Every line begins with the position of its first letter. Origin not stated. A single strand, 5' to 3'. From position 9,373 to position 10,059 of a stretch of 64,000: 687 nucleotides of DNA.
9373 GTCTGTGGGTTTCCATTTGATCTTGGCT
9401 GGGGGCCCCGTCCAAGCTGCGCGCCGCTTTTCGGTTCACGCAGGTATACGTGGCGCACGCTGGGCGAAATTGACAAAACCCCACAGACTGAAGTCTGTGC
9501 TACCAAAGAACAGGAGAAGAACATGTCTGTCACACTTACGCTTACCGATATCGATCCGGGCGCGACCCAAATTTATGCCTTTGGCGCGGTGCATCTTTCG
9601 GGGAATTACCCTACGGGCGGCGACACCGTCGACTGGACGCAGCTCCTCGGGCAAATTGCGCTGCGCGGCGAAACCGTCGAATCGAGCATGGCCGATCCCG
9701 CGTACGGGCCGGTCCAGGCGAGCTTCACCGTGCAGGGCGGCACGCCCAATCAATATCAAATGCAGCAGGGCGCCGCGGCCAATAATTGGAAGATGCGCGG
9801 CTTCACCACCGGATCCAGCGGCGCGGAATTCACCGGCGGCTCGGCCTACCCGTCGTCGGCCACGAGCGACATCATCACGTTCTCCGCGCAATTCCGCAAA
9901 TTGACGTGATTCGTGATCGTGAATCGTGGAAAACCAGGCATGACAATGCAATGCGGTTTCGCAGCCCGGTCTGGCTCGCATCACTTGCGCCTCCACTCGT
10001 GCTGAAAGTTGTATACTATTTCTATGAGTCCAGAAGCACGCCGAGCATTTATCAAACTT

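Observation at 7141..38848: Polar inverted arrays of 7-nt repeats: GTGAnnn after stop codons, nnnTCAC before start codons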

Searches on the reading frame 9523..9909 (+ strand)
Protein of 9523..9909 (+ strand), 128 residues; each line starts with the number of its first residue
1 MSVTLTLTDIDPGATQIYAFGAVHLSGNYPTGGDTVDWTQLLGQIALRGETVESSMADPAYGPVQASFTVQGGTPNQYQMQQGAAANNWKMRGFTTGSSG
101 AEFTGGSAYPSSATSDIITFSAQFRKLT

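Call 41: search_protein_families(library=phrogs, proteins=[window:9523-9909:+])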
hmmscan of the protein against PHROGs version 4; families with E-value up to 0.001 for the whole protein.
window:9523-9909:+ (128 aa): 0 families

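Call 61: search_protein_families(library=pfam, proteins=[window:9523-9909:+], max_evalue=0.01)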
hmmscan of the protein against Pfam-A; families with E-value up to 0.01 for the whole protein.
window:9523-9909:+ (128 aa): 0 families
